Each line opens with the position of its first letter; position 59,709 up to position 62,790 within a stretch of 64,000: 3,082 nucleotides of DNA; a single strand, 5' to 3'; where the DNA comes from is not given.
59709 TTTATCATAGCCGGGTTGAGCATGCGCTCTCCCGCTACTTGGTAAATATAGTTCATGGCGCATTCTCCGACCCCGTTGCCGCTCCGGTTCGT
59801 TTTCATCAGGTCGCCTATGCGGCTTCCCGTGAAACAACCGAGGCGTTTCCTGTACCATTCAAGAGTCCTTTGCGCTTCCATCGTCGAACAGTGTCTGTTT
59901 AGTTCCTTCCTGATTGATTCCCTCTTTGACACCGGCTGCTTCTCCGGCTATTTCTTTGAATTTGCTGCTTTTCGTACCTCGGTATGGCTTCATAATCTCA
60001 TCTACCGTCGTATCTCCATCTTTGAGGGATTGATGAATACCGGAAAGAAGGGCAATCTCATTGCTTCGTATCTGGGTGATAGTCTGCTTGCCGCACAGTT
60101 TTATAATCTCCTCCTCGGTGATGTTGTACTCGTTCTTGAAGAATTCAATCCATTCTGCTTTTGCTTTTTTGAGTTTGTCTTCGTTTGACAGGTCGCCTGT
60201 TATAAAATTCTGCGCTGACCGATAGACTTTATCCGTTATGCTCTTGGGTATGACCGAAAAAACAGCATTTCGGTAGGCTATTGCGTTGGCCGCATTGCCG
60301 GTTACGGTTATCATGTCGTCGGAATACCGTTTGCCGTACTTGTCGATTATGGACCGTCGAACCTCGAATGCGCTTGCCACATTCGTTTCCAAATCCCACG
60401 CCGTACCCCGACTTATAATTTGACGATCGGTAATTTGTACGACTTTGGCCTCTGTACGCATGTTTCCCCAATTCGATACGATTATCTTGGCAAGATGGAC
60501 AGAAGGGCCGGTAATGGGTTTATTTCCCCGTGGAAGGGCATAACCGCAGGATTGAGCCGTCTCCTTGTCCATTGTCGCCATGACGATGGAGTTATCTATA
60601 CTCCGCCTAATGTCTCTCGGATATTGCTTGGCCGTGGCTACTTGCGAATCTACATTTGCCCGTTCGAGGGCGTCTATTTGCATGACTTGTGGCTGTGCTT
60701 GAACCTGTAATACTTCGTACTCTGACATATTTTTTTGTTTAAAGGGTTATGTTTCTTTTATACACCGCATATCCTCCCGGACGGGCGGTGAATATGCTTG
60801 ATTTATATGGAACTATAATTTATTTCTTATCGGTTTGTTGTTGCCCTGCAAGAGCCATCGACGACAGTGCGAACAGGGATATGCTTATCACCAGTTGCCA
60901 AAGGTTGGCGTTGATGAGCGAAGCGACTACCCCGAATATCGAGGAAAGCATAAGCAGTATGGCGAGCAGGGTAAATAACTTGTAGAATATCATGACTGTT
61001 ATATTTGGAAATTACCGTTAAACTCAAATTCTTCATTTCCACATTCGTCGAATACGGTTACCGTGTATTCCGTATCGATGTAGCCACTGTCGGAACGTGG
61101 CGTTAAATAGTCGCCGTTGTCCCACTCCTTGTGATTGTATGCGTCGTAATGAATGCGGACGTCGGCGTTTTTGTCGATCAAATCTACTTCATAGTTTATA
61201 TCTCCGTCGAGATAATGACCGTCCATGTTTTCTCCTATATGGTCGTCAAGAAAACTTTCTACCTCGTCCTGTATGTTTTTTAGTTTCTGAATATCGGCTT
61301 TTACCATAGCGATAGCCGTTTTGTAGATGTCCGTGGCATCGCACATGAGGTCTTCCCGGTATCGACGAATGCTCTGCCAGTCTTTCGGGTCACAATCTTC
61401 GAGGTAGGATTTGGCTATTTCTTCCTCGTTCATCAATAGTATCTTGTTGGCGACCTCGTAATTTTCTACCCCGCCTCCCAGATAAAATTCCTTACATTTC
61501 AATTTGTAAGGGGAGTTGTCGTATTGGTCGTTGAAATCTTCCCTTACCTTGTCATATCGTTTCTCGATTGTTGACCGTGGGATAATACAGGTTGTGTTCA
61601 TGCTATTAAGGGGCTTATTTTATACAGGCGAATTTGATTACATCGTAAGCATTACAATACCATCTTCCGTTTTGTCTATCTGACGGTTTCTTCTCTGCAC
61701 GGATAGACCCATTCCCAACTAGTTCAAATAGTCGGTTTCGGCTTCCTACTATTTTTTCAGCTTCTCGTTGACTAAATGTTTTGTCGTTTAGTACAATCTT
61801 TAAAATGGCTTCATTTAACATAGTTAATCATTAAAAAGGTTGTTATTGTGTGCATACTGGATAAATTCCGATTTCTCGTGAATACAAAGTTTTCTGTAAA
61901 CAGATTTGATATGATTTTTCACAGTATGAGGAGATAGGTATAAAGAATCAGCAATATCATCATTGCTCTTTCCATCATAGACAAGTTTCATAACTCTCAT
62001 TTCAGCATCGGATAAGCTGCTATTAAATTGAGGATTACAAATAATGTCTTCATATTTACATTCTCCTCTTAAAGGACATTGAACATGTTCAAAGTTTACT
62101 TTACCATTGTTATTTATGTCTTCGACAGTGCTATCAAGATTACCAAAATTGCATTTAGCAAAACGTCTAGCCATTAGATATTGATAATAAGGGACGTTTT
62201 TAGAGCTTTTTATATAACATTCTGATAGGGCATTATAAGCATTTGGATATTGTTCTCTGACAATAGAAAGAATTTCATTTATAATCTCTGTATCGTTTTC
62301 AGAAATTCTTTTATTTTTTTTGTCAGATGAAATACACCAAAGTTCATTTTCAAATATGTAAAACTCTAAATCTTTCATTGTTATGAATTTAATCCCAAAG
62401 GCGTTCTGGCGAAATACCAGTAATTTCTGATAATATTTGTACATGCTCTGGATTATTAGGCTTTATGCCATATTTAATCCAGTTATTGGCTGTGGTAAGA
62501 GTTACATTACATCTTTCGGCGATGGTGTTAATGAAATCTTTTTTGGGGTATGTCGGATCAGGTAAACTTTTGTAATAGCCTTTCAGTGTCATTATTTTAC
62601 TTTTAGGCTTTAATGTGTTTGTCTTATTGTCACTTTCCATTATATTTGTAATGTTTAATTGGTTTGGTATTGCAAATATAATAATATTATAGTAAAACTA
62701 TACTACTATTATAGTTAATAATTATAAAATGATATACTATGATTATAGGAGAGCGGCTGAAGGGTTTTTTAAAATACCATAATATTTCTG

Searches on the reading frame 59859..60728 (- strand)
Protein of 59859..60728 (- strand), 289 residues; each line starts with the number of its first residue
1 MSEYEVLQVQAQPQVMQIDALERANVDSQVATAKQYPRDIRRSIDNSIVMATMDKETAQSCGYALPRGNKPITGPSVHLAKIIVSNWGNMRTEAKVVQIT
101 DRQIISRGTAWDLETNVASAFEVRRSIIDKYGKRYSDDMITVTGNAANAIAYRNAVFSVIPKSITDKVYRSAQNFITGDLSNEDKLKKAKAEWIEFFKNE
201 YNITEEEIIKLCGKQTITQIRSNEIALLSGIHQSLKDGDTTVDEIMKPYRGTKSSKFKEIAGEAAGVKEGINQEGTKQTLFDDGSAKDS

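Call 20: search_protein_families(library=pfam, proteins=[window:59859-60728:-], max_evalue=0.01)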
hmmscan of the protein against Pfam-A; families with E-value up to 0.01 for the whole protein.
window:59859-60728:- (289 aa): 0 families

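Call 22: search_protein_families(library=phrogs, proteins=[window:59859-60728:-], max_evalue=0.001)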
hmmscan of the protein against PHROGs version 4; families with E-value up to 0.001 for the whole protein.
window:59859-60728:- (289 aa): 1 family
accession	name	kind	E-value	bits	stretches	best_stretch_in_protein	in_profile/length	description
phrog_3657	-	unknown function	2.4e-51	175.5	1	18-260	26-267/289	-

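Call 77: search_protein_families(library=ncbifam, proteins=[window:59859-60728:-], max_evalue=0.01)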
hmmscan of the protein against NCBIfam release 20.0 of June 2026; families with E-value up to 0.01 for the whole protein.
window:59859-60728:- (289 aa): 0 families

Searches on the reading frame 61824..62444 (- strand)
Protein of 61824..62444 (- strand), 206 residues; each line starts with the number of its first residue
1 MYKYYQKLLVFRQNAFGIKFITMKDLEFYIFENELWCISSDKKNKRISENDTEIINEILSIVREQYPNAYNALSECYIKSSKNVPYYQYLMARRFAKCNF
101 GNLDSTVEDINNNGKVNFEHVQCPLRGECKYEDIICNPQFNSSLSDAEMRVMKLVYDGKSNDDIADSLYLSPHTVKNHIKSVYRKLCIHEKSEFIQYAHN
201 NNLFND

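Call 20: search_protein_families(library=pfam, proteins=[window:61824-62444:-], max_evalue=0.01)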
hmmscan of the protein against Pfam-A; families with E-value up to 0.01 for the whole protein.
window:61824-62444:- (206 aa): 3 families
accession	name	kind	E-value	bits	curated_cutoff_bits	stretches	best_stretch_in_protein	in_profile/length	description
PF00196.25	GerE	-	1.5e-17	63.4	23.5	1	142-198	1-57/57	Bacterial regulatory proteins, luxR family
PF08281.18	Sigma70_r4_2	-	0.00033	20.7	25.7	1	143-185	10-53/54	Sigma-70, region 4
PF14493.12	HTH_40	-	0.0056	17.4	27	0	152-187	6-41/89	Helix-turn-helix domain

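Call 22: search_protein_families(library=phrogs, proteins=[window:61824-62444:-], max_evalue=0.001)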
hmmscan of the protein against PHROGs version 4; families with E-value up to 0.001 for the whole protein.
window:61824-62444:- (206 aa): 2 families
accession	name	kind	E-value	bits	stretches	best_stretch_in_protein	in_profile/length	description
phrog_10300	-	transcription regulation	1.5e-71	241.2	1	23-205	1-182/182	transcriptional regulator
phrog_24049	-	unknown function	7.1e-05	23.8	1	141-197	14-70/149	-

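Call 26: search_dna_similar(query=window:61824-62444:-, collection=phages, mode=protein, max_rows=30)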
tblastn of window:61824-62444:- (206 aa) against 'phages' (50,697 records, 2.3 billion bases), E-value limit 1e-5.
Records with a match: 17; places in all: 17; records where one place covers at least 80% of the query: 15.
Best place of each record, by identity: <60% 17.
By first word of the organism name: Flavobacterium 13; Microcystis 2; Bacteroides 1; Bacteriophage 1.
By host as written in the record: Flavobacterium psychrophilum MH1 2; Flavobacterium psychrophilum T23 2; Flavobacterium psychrophilum strain MH1 2; Flavobacterium psychrophilum A2 2; Flavobacterium sp. LMO6 2; Microcystis sp. 2; Bacteroides caecimuris 1; - 1; and 3 more.
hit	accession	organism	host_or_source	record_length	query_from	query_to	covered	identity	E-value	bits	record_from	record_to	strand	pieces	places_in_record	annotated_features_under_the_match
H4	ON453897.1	Bacteroides phage Versailles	Bacteroides caecimuris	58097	12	204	94%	44.3%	4e-48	173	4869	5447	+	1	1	RNA polymerase sigma factor | transcriptional repressor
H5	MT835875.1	Bacteriophage sp.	human fecal samples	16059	21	197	86%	34.8%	6e-33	130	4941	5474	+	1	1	record has no annotation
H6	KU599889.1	Flavobacterium phage 1H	Flavobacterium psychrophilum MH1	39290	27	193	81%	29.7%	5e-9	61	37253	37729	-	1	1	transcriptional regulator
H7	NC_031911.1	Flavobacterium phage 1H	Flavobacterium psychrophilum MH1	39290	27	193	81%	29.7%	5e-9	61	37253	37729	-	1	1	transcriptional regulator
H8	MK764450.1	Flavobacterium phage FPSV-D35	Flavobacterium psychrophilum FPS-D15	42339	27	193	81%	29.7%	5e-9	61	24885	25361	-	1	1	LuxR family transcriptional regulator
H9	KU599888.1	Flavobacterium phage 23T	Flavobacterium psychrophilum T23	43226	27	193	81%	29.7%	5e-9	61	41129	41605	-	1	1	transcriptional regulator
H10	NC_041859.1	Flavobacterium phage 23T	Flavobacterium psychrophilum T23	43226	27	193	81%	29.7%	5e-9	61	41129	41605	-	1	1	transcriptional regulator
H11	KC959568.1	Flavobacterium phage 6H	Flavobacterium psychrophilum strain MH1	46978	27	193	81%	29.7%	5e-9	61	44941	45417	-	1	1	LuxR family transcriptional regulator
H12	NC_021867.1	Flavobacterium phage 6H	Flavobacterium psychrophilum strain MH1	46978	27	193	81%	29.7%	5e-9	61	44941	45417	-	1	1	transcriptional regulator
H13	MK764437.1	Flavobacterium phage FPSV-D15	Flavobacterium psychrophilum FPS-D10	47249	27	193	81%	29.7%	5e-9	61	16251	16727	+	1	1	LuxR family transcriptional regulator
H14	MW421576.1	Flavobacterium phage FPSV-D17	Flavobacterium psychrophilum strain ...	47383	27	193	81%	29.7%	5e-9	61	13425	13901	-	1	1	record has no annotation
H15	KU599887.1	Flavobacterium phage 2A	Flavobacterium psychrophilum A2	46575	27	193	81%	29.1%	1e-8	60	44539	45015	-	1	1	transcriptional regulator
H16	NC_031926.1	Flavobacterium phage 2A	Flavobacterium psychrophilum A2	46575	27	193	81%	29.1%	1e-8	60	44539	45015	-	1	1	transcriptional regulator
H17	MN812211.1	Flavobacterium phage vB_FspS_laban6-1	Flavobacterium sp. LMO6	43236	26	198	84%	27.4%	5e-8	58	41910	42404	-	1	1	transcriptional regulator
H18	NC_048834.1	Flavobacterium phage vB_FspS_laban6-1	Flavobacterium sp. LMO6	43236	26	198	84%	27.4%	5e-8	58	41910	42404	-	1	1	transcriptional regulator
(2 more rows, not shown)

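Call 41: get_annotated_region(hit=H5, flank=12000)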
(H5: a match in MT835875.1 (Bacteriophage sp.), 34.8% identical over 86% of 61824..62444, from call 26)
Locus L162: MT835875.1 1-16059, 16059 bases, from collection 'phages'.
description: UNVERIFIED: Bacteriophage sp. clone scaffold_872 genomic sequence.
organism: Bacteriophage sp. (NCBI taxid 38018)
taxonomy: Viruses
host: -; source: human fecal samples; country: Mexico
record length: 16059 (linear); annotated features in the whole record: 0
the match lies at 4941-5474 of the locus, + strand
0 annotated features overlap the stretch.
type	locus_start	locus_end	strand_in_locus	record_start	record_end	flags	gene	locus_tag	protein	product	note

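Call 60: find_related_loci(query=window:61824-62444:-, collection=viral_contigs, flank=3000)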
Query window:61824-62444:- (206 aa) in viral_contigs; peptide patterns used: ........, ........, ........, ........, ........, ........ (x = any residue, [..] = any of these).
39 stretches matched a pattern; 30 encode a relative of the query (tblastn E <= 1e-3); 30 distinct loci.
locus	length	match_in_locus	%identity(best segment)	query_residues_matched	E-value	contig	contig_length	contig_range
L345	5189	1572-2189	100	1-206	2e-140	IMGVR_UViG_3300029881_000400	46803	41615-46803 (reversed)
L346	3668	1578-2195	100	1-206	2e-143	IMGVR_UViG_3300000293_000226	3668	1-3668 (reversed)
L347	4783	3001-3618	100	1-206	5e-140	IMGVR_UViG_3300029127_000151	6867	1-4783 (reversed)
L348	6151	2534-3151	100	1-206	1e-139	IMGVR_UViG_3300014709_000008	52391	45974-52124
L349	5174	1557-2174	99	1-206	9e-139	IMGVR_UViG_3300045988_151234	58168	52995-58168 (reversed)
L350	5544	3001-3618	99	1-206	1e-138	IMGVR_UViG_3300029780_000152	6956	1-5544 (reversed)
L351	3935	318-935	99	1-206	6e-140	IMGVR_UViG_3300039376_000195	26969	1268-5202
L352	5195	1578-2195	97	1-206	2e-134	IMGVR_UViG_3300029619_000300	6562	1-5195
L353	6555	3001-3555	67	22-206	4e-86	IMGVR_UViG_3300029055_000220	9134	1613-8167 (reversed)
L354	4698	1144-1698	67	22-206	4e-86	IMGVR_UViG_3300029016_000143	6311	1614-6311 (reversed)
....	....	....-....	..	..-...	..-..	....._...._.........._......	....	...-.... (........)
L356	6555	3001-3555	64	22-206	1e-83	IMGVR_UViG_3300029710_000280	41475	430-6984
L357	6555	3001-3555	63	22-206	3e-83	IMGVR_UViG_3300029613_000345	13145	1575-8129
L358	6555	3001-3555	66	22-206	2e-82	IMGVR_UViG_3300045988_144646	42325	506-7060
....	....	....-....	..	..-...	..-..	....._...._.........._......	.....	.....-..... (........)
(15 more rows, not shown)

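Call 62: find_related_loci(query=A1, collection=viral_contigs, flank=2500)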
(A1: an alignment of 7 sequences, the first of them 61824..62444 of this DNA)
Query A1 (206 aa) in viral_contigs; peptide patterns used: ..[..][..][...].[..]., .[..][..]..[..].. (x = any residue, [..] = any of these).
252 stretches matched a pattern; 210 encode a relative of the query (tblastn E <= 1e-3); the best 80 are kept; 80 distinct loci.
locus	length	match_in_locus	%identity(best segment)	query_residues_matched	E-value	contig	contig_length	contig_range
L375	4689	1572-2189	100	1-206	4e-140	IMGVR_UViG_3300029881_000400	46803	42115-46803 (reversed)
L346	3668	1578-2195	100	1-206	4e-143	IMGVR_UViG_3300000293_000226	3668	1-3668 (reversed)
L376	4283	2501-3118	100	1-206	4e-140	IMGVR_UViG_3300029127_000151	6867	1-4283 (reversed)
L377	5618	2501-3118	100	1-206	3e-139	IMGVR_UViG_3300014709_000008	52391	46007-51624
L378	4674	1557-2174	99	1-206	1e-138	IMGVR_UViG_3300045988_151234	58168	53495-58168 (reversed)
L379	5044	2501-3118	99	1-206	2e-138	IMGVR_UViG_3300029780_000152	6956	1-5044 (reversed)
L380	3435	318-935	99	1-206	2e-140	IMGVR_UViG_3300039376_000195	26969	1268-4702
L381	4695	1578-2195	97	1-206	3e-134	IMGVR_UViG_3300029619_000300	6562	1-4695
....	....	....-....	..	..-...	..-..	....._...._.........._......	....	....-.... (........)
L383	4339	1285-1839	69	22-206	7e-89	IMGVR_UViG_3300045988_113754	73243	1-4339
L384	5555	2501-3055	69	22-206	8e-89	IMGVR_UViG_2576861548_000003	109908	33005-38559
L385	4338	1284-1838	69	22-206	7e-89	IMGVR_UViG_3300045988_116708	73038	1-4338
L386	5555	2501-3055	69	22-206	8e-89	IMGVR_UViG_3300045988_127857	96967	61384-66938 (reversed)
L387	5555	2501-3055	69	22-206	8e-89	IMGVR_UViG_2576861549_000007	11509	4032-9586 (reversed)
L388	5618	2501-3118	63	1-206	2e-87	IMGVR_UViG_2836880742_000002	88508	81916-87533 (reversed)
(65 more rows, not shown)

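Call 67: search_solved_structures(query=A1, max_evalue=1, show_alignments=1)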
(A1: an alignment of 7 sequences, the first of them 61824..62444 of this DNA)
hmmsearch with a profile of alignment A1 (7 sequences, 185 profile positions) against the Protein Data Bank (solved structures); distinct sequences matched with E-value up to 1: 50.
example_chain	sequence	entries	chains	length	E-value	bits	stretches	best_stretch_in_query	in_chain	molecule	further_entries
3kln_A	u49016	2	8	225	2e-10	44.3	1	112-180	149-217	Transcriptional regulator, LuxR family | Transcriptional regulator VpsT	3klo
7x1k_A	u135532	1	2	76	1.2e-09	41.7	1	123-177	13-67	Chemotaxis protein CheY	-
4wsz_A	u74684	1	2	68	1.4e-09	41.5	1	122-182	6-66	Response regulator receiver domain protein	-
4wt0_B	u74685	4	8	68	1.6e-09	41.3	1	122-182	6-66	Response regulator receiver domain protein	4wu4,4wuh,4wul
7ve4_A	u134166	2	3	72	1.7e-09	41.2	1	119-183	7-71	DNA-binding response regulator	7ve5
2jpc_A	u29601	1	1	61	1.9e-09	41.1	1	127-182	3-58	SsrB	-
5hev_A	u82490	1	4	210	2e-09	41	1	117-183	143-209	Response regulator protein VraR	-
2rnj_A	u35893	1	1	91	2.7e-09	40.6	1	118-183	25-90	Response regulator protein vraR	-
4gvp_A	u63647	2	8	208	1.4e-08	38.2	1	118-183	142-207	Response regulator protein vraR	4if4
7ve6_A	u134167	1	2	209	1.4e-08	38.2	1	118-183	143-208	Response regulator protein VraR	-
5f64_A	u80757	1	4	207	3.6e-08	36.9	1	122-182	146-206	Positive transcription regulator EvgA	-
8zwn_A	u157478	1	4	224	4e-08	36.8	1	122-182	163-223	DNA-binding transcriptional activator EvgA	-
4yn8_A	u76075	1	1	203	4e-08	36.7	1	121-181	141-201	Response regulator ChrA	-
1fse_A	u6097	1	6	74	5.1e-08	36.4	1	123-172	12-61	GERE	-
7vim_A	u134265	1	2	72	1.1e-07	35.3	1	125-179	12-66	Protein EsrB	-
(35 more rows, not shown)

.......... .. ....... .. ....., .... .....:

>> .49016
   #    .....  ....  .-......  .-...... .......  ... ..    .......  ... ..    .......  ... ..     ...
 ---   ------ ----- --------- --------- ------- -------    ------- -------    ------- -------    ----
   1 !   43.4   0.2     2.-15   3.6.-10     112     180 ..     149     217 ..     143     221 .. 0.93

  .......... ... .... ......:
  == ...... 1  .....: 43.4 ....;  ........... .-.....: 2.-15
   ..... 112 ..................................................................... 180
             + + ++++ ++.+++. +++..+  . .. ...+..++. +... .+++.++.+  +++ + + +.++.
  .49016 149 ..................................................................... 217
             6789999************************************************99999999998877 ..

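Call 77: search_protein_families(library=ncbifam, proteins=[window:61824-62444:-], max_evalue=0.01)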
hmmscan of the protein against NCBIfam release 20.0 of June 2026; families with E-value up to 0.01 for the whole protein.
window:61824-62444:- (206 aa): 31 families (the best 25 are shown)
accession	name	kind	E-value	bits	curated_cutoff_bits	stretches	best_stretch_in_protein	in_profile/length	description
NF003420.0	PRK04841.1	equivalog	4.5e-13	48.1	537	1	141-200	836-895/903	HTH-type transcriptional regulator MalT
TIGR03020.2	EpsA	equivalog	1.1e-12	48.1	170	1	141-193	188-240/247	XrtB/PEP-CTERM-associated transcriptional regulator EpsA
NF047785.1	respo_reg_MadR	equivalog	4e-10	39.4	300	1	140-201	145-206/209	MadR family response regulator transcription factor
NF041232.1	BagY_FevT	exception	1.2e-09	37.5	700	1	143-195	296-348/367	LuxR family transcriptional regulator BagY/FevT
NF007403.0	PRK09935.1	equivalog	2.5e-09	37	271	1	140-203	146-209/210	fimbria biosynthesis transcriptional regulator FimZ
NF052366.1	photon_PedR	equivalog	3.2e-09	36.8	120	1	143-198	2-57/74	photosynthetic electron transport-dependent transcriptional regulator PedR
NF052445.1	RespRegMctR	equivalog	4.8e-09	35.9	300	1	141-203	142-204/205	two-component system response regulator MctR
NF011896.0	PRK15369.1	equivalog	1.1e-08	34.9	242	1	142-200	148-206/211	two component system response regulator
NF007505.1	PRK10100.1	equivalog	6.3e-08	32.5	250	1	141-201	142-202/204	biofilm master transcriptional regulator CsgD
NF047402.1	TransRegVisN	equivalog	7.3e-08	32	250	1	141-203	183-245/246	transcriptional regulator VisN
NF007419.0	PRK09958.1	equivalog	1.1e-07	31.6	251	1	127-203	127-203/204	acid-sensing system DNA-binding response regulator EvgA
TIGR03541.1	reg_near_HchA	equivalog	1.5e-07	31.2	215.6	1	138-198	166-226/232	PA1136 family autoinducer-binding transcriptional regulator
NF007018.1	PRK09483.1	equivalog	6.8e-07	29.1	280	1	142-205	147-210/217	UvrY/SirA/GacA family response regulator transcription factor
NF007708.0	PRK10403.1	equivalog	9.2e-07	28.5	343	1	111-189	124-199/215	nitrate/nitrite response regulator protein NarP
NF007935.0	PRK10651.1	equivalog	1.5e-06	27.6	250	1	142-202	154-214/216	two-component system response regulator NarL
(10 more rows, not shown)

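Call 78: find_homologous_proteins(query=window:61824-62444:-, max_evalue=0.00001)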
Query window:61824-62444:- (206 aa): 304 proteins with E <= 0.00001 among 390 candidates; the best 120 are listed.
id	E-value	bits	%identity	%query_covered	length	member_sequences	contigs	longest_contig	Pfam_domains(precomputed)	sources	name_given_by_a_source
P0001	1.1e-127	442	96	100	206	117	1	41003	PF00196.26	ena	-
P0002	1.9e-84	301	72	89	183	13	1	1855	PF00196.26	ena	-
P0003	6.2e-83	296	70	89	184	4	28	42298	PF00196.26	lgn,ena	-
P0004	1.5e-82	294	97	66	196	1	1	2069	-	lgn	-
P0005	4.8e-82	293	68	89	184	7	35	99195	PF00196.26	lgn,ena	-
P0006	1.2e-81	291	68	89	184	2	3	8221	PF00196.26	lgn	-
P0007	6.7e-81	289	68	89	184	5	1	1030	PF00196.26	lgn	-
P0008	1.2e-80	288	67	89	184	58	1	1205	PF00196.26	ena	-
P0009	2.5e-80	287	68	89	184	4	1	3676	PF00196.26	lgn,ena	-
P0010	2.6e-80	287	67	89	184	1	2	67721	PF00196.26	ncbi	-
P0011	4.3e-80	286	67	89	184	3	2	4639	PF00196.26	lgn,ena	-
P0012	1.7e-79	284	67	89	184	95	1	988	PF00196.26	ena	-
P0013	5.6e-79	283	67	89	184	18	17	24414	PF00196.26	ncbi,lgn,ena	-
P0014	5.8e-79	283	66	89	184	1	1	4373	PF00196.26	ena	-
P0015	1.1e-78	282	65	89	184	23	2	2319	PF00196.26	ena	-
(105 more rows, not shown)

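Call 80: find_encoding_contigs(protein=P0013, flank=3000, max_places=4)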
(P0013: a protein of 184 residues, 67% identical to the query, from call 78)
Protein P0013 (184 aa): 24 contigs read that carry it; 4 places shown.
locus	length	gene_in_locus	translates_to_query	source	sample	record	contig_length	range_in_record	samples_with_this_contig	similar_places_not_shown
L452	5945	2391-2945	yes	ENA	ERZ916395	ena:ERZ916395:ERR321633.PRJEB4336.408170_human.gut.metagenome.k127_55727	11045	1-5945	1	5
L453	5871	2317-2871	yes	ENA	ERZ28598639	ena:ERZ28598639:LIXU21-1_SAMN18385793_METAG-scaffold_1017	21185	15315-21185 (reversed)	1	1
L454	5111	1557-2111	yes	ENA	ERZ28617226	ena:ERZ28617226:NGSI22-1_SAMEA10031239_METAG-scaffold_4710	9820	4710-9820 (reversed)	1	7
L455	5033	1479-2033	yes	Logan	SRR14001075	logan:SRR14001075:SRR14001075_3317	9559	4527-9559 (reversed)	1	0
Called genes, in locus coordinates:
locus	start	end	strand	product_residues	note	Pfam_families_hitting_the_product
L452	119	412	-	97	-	PF00248:Aldo_ket_red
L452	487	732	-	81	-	-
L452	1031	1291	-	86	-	-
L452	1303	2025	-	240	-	PF01381:HTH_3, PF12844:HTH_19, PF00717:Peptidase_S24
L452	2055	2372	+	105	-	-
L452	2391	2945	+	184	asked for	PF00196:GerE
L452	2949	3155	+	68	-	-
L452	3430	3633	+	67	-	-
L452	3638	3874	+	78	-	-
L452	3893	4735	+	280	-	PF03837:RecT (faint)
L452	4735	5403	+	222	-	PF09588:YqaJ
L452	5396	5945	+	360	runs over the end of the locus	PF07083:DUF1351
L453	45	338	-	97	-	PF00248:Aldo_ket_red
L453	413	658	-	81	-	-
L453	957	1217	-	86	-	-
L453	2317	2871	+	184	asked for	PF00196:GerE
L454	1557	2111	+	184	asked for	PF00196:GerE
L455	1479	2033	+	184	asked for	PF00196:GerE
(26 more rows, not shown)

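Call 83: predict_structure(alignment_id=A2)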
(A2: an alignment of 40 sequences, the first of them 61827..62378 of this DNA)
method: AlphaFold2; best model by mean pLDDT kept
length: 184 residues; sequences in the alignment: 40
mean_pLDDT: 85.5   pTM: 0.70
mean pLDDT of the five models: 85.5, 85.1, 83.7, 81.8, 80.4
residues with pLDDT >= 90: 84; 70-90: 78; 50-70: 21; < 50: 1
segments of 3 or more residues with pLDDT < 50: none
pLDDT, mean of each block of 10 residues (from residue 1): 73 80 89 89 91 95 94 83 65 68 81 82 90 95 96 96 91 86 68
secondary structure, 60 per line:
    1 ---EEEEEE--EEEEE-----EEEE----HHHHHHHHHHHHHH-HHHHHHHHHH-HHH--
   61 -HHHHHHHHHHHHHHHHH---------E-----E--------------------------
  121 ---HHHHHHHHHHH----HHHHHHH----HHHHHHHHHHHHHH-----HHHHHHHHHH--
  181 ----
elements in order: E4-9 E12-16 E22-25 H30-43 H45-54 H62-78 H124-134 H139-145 H150-163 H169-178

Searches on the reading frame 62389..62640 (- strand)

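Call 22: search_protein_families(library=phrogs, proteins=[window:62389-62640:-], max_evalue=0.001)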
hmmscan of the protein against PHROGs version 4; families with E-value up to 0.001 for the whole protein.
window:62389-62640:- (83 aa): 0 families

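Call 70: search_protein_families(library=pfam, proteins=[window:62389-62640:-], max_evalue=0.1)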
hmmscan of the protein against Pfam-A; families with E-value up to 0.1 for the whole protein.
window:62389-62640:- (83 aa): 2 families
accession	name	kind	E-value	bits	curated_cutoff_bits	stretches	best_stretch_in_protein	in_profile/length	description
PF05920.17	Homeobox_KN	-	0.029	14.7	24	0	31-54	10-33/40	Homeobox KN domain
PF15943.11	YdaS_toxin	-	0.081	13.2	30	0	39-75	13-48/65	Bacterial toxin YdaS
